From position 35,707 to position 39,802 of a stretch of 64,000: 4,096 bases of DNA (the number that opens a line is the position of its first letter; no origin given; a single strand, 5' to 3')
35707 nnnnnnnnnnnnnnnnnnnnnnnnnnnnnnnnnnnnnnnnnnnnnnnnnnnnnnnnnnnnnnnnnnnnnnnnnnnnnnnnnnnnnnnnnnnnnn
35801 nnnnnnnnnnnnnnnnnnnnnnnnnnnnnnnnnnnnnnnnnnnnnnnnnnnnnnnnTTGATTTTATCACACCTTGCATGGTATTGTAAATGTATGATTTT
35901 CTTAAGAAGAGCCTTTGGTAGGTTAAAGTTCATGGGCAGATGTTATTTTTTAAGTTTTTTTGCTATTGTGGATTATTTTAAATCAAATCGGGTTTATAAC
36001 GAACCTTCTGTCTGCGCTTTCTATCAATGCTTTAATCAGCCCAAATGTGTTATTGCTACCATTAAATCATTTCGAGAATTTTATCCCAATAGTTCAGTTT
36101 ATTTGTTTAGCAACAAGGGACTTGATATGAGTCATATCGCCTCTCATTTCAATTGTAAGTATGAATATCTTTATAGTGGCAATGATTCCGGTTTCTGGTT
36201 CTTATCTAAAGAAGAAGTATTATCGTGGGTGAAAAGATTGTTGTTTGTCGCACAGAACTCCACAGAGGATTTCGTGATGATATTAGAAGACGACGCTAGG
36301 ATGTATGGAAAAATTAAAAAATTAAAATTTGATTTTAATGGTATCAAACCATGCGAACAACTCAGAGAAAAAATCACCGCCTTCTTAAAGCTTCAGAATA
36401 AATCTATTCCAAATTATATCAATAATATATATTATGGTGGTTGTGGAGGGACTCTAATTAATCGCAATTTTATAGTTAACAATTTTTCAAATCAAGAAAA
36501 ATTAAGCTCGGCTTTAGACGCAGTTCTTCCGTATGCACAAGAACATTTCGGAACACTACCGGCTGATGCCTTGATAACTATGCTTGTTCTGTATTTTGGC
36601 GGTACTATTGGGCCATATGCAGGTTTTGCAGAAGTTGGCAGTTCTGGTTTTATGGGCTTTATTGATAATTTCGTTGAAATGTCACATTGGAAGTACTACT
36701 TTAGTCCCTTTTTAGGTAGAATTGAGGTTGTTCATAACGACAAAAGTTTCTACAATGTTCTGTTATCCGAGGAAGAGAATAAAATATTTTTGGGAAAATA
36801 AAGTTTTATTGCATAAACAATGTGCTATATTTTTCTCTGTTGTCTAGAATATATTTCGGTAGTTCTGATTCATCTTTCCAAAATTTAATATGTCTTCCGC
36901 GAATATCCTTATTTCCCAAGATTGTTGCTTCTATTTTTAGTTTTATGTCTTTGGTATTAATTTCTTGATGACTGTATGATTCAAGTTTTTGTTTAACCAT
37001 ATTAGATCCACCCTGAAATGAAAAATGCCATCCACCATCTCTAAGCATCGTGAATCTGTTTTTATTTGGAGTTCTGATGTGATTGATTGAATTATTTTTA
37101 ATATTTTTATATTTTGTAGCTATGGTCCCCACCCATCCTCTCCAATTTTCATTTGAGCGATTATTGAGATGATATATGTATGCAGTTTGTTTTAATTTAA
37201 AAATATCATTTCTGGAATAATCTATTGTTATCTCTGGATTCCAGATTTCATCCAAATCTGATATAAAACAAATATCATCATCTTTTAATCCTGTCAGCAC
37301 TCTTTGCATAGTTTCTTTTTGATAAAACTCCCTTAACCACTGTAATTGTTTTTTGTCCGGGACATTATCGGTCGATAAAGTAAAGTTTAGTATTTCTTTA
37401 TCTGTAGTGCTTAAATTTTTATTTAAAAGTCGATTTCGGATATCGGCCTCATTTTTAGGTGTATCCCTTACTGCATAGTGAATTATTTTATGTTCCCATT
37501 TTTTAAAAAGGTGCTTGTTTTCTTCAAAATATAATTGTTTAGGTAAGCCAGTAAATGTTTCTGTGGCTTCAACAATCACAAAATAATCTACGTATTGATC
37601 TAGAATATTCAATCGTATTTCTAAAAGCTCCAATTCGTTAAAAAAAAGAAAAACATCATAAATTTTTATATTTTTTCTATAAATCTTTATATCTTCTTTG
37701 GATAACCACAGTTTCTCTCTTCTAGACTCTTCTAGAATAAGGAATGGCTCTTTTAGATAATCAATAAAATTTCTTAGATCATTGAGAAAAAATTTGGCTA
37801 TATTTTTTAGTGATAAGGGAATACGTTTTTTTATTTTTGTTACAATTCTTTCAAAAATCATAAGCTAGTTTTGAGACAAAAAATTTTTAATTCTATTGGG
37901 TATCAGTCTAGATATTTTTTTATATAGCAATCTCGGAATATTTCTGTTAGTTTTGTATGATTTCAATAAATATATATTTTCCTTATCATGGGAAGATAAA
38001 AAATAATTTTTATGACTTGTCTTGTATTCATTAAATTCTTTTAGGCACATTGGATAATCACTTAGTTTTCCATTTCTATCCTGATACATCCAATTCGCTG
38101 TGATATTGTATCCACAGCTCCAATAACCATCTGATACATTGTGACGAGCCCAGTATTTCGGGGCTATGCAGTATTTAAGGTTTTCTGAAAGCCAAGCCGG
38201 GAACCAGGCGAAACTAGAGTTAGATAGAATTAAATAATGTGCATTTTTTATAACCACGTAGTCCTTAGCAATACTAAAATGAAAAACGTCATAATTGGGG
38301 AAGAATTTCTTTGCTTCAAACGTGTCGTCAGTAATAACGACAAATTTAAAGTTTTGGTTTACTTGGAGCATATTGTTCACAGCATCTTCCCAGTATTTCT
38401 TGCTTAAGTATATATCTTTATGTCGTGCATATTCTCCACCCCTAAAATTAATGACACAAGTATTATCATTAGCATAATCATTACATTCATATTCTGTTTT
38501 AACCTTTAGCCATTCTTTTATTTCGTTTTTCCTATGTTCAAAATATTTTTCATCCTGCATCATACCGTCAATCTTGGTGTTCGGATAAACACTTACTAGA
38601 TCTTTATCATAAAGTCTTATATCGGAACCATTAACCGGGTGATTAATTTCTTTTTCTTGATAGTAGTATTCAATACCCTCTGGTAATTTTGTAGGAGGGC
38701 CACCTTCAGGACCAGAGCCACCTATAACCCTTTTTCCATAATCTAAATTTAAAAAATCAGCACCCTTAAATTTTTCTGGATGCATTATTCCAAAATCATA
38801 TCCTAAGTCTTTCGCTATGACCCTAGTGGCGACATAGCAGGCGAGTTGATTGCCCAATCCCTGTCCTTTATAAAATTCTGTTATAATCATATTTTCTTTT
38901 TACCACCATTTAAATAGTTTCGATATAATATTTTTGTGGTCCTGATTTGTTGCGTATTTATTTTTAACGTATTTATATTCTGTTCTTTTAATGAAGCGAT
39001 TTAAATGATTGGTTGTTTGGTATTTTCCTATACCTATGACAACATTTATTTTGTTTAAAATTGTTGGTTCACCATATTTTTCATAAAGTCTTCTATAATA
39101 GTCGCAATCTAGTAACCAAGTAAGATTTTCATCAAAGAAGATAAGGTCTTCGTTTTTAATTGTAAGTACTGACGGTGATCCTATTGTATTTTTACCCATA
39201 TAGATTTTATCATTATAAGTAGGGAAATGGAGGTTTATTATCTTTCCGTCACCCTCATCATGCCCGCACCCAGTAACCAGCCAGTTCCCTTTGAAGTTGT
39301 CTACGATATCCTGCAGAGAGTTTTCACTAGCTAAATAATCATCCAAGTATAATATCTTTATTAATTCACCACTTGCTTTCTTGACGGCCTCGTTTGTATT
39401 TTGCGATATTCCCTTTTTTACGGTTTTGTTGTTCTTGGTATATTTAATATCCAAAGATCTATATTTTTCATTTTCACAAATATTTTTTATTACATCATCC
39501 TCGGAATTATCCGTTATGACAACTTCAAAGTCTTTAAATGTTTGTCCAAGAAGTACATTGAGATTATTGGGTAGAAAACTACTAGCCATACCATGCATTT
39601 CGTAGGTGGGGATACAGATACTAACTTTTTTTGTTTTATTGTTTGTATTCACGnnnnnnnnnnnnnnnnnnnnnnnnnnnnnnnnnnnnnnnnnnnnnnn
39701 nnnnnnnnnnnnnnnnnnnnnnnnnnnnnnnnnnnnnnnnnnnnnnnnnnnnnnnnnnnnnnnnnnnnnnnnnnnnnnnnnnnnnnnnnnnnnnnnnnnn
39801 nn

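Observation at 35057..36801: Head-to-head pair of paralogous unknown-function genes inside the glycan locus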

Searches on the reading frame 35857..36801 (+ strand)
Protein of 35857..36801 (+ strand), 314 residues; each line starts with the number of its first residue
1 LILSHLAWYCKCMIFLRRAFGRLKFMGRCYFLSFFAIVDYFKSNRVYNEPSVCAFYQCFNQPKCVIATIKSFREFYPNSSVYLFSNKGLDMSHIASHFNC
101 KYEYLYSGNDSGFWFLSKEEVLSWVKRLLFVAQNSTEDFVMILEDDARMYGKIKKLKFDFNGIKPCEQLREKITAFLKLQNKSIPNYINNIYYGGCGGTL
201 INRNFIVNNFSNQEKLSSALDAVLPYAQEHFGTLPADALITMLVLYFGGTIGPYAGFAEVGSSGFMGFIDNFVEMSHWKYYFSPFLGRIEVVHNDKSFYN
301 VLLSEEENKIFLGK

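Call 5: search_protein_families(library=pfam, proteins=[window:35857-36801:+], max_evalue=10)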
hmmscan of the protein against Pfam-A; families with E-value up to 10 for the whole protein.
window:35857-36801:+ (314 aa): 1 family
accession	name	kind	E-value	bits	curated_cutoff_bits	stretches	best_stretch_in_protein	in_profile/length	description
PF16151.10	DUF4859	-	0.17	12.3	22.6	1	102-137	52-88/120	Domain of unknown function (DUF4859)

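Call 7: search_protein_families(library=ncbifam, proteins=[window:35857-36801:+], max_evalue=10)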
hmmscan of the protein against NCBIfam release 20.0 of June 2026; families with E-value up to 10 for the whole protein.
window:35857-36801:+ (314 aa): 0 families

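Call 12: find_homologous_proteins(query=window:35932-36801:+, max_evalue=0.001)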
Query window:35932-36801:+ (289 aa): 31 proteins with E <= 0.001 among 632 candidates.
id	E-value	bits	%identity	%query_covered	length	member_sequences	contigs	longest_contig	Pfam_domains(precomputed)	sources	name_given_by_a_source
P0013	8.3e-195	664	100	100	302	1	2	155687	-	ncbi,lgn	ncbi:MAG: hypothetical protein WAV15_03010 [Minisyncoccia bacterium]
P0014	2.3e-160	551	81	100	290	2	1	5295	-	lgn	-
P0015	6.8e-141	487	73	99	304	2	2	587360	-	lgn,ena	-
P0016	1.8e-139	482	73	100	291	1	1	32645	-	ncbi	-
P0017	6.8e-120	418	81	78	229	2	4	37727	-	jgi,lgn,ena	-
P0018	6.5e-114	398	61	99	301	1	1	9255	-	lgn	-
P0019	4.1e-113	396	64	99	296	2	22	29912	-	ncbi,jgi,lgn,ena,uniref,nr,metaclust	ncbi:hypothetical protein A3B84_01355 [Candidatus Nomurabacteria bacterium RIFCSPHIGHO2_02_FULL_35_1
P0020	1.2e-103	365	59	98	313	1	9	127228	-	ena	-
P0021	2.5e-102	360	56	98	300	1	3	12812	-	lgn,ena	-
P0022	4.5e-100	353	56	98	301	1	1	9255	-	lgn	-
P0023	1.2e-96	342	55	98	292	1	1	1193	-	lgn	-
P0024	8.5e-96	339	56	98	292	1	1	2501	-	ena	-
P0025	2.7e-93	331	55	98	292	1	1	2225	-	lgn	-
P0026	6.4e-93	329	52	99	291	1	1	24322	-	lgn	-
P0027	1.3e-92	328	53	99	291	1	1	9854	-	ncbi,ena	-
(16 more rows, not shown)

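Call 24: find_encoding_contigs(protein=P0015, flank=8000, max_places=2)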
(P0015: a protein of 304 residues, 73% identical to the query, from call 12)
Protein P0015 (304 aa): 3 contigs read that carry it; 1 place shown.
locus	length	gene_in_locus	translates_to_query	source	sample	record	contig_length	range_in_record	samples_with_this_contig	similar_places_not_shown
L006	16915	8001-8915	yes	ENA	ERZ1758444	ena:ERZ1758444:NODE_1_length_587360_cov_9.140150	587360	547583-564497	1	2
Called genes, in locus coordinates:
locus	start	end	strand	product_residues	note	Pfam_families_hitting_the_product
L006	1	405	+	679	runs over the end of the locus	PF04932:Wzy_C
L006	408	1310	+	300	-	PF00106:adh_short (faint), PF01073:3Beta_HSD, PF01370:Epimerase, PF02719:Polysacc_synt_2, PF04321:RmlD_sub_bind, PF13460:NAD_binding_10, PF16363:GDP_Man_Dehyd, PF07993:NAD_binding_4 (weak)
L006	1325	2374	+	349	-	PF01370:Epimerase, PF04321:RmlD_sub_bind, PF16363:GDP_Man_Dehyd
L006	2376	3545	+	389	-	PF01041:DegT_DnrJ_EryC1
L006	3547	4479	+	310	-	PF01370:Epimerase, PF04321:RmlD_sub_bind, PF16363:GDP_Man_Dehyd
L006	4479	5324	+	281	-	PF01531:Glyco_transf_11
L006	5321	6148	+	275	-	PF00535:Glycos_transf_2, PF10111:Glyco_tranf_2_2, PF13641:Glyco_tranf_2_3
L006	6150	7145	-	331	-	PF00535:Glycos_transf_2, PF10111:Glyco_tranf_2_2, PF13641:Glyco_tranf_2_3, PF13632:Glyco_trans_2_3 (weak)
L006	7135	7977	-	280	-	-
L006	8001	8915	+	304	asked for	-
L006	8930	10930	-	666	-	PF01531:Glyco_transf_11 (weak), PF04724:Glyco_transf_17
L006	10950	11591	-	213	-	PF04321:RmlD_sub_bind, PF02719:Polysacc_synt_2 (weak)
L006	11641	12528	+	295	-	-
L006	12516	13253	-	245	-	PF00535:Glycos_transf_2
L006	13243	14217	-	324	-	PF01073:3Beta_HSD (weak), PF01370:Epimerase, PF02719:Polysacc_synt_2 (faint), PF04321:RmlD_sub_bind, PF13460:NAD_binding_10 (faint), PF16363:GDP_Man_Dehyd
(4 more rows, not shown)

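Call 25: find_encoding_contigs(protein=P0020, flank=8000, max_places=2)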
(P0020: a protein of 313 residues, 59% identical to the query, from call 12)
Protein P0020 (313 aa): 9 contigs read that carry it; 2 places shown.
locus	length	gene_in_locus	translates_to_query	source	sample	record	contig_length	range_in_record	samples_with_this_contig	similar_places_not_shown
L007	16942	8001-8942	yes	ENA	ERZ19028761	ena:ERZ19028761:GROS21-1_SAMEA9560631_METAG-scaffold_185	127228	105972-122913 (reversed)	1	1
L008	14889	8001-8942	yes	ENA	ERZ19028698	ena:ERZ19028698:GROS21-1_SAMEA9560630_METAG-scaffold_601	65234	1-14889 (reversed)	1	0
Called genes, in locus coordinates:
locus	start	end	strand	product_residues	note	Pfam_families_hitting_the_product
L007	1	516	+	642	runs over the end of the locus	PF00070:Pyr_redox (faint), PF00890:FAD_binding_2 (weak), PF01266:DAO (faint), PF12831:FAD_oxidored (weak), PF13450:NAD_binding_8, PF01593:Amino_oxidase, PF03275:GLF, PF11913:DUF3431, +1 more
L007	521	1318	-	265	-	PF11913:DUF3431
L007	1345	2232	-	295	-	PF05050:Methyltransf_21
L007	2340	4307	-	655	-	PF04724:Glyco_transf_17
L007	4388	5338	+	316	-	PF01073:3Beta_HSD, PF01370:Epimerase, PF02719:Polysacc_synt_2, PF04321:RmlD_sub_bind, PF16363:GDP_Man_Dehyd, PF07993:NAD_binding_4, PF13460:NAD_binding_10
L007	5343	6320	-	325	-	-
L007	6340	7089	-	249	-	PF18922:DUF5672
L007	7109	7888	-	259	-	PF00535:Glycos_transf_2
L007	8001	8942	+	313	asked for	-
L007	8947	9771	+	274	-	PF00535:Glycos_transf_2, PF10111:Glyco_tranf_2_2, PF13641:Glyco_tranf_2_3 (weak)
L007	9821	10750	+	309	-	PF01370:Epimerase, PF02719:Polysacc_synt_2, PF04321:RmlD_sub_bind, PF07993:NAD_binding_4 (faint), PF16363:GDP_Man_Dehyd (weak)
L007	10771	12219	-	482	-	PF01943:Polysacc_synt, PF13440:Polysacc_synt_3, PF03023:MurJ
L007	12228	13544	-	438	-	PF02397:Bac_transf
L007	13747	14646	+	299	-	PF13354:Beta-lactamase2, PF00768:Peptidase_S11 (weak)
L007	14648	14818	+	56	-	-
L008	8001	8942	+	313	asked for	-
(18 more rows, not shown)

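Call 83: predict_structure(alignment_id=A4)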
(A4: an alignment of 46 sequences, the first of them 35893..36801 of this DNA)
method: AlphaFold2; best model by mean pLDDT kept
length: 302 residues; sequences in the alignment: 46
mean_pLDDT: 92.5   pTM: 0.91
mean pLDDT of the five models: 92.5, 91.5, 89.9, 89.7, 89.4
residues with pLDDT >= 90: 221; 70-90: 77; 50-70: 4; < 50: 0
segments of 3 or more residues with pLDDT < 50: none
pLDDT, mean of each block of 10 residues (from residue 1): 86 87 85 93 94 98 98 93 98 81 92 97 98 96 96 91 97 91 95 98 98 96 96 97 90 73 81 84 94 98 95
secondary structure, 60 per line:
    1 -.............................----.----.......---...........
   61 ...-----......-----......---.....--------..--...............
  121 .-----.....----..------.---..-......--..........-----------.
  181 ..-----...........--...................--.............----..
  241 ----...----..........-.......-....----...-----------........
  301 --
elements in order: H2-30 E40-46 H50-63 E69-74 H80-85 E89-93 H106-121 E127-131 E151-156 H159-168 E180-182 E188-190 H191-198 H201-219 H224-234 E245-247 H252-261 H263-269 H271-274 E279-281 H293-300

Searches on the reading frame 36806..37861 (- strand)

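Call 9: search_protein_families(library=pfam, proteins=[window:36806-37861:-], max_evalue=0.001)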
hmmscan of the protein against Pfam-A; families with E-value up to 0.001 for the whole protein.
window:36806-37861:- (351 aa): 1 family
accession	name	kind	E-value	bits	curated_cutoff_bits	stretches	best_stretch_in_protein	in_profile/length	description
PF04724.18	Glyco_transf_17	-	1.6e-29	103.5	26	2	59-137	67-145/348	Glycosyltransferase family 17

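Call 92: search_protein_families(library=ncbifam, proteins=[window:36806-37861:-], max_evalue=0.00001)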
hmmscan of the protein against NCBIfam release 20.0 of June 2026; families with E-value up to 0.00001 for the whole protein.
window:36806-37861:- (351 aa): 0 families

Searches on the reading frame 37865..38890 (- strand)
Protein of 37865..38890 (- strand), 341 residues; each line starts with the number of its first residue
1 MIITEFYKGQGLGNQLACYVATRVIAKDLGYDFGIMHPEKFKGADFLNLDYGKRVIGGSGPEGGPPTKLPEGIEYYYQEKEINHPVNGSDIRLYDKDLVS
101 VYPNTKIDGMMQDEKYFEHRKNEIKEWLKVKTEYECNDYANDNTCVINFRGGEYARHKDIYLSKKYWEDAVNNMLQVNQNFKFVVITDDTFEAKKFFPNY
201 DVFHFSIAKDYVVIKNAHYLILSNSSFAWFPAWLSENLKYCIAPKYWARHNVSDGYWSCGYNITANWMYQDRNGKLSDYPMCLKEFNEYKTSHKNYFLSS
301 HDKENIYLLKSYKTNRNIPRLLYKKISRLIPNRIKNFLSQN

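Call 9: search_protein_families(library=pfam, proteins=[window:37865-38890:-], max_evalue=0.001)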
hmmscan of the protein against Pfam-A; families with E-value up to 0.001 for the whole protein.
window:37865-38890:- (341 aa): 1 family
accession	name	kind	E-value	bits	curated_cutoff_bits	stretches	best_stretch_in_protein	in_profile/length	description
PF01531.22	Glyco_transf_11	-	0.00011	22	23.9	1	141-254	162-285/298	Glycosyl transferase family 11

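Call 92: search_protein_families(library=ncbifam, proteins=[window:37865-38890:-], max_evalue=0.00001)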
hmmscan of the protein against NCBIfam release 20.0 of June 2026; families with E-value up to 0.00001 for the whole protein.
window:37865-38890:- (341 aa): 0 families

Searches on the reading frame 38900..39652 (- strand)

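Call 9: search_protein_families(library=pfam, proteins=[window:38900-39652:-], max_evalue=0.001)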
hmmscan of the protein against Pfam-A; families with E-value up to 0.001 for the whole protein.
window:38900-39652:- (250 aa): 1 family
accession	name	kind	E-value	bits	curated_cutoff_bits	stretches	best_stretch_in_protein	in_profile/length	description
PF00535.33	Glycos_transf_2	-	2.3e-11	44.3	23.3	1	11-126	1-111/168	Glycosyl transferase family 2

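Call 92: search_protein_families(library=ncbifam, proteins=[window:38900-39652:-], max_evalue=0.00001)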
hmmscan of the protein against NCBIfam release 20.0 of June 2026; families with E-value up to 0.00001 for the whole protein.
window:38900-39652:- (250 aa): 7 families
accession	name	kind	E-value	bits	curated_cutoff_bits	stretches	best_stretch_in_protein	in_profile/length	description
NF050050.1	ProtGlycPglI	equivalog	5.3e-14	52.3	500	1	9-121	3-109/306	GalNAc(5)-diNAcBac-PP-undecaprenol beta-1,3-glucosyltransferase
NF041394.1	GtaseAglG_Halo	equivalog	1.5e-07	31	440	1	9-123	2-110/304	glucosyl-dolichyl phosphate glucuronosyltransferase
NF047683.1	TeichurnBiosyTuaG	equivalog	1.7e-07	31.1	400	1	5-111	3-103/252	teichuronic acid biosynthesis protein TuaG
TIGR04017.1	WcaA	equivalog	2.3e-06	27.4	495.75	0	9-232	6-234/279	colanic acid biosynthesis glycosyltransferase WcaA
NF007482.0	PRK10073.1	equivalog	3.3e-06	26.3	423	1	4-109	2-100/334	glycosyltransferase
NF041875.1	EPS_EpsD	equivalog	6.3e-06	25.8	370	1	10-113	1-97/325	exopolysaccharide biosynthesis glycosyltransferase EpsD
NF007453.0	PRK10018.1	equivalog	7.9e-06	25.7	382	0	8-233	6-236/280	colanic acid biosynthesis glycosyltransferase WcaA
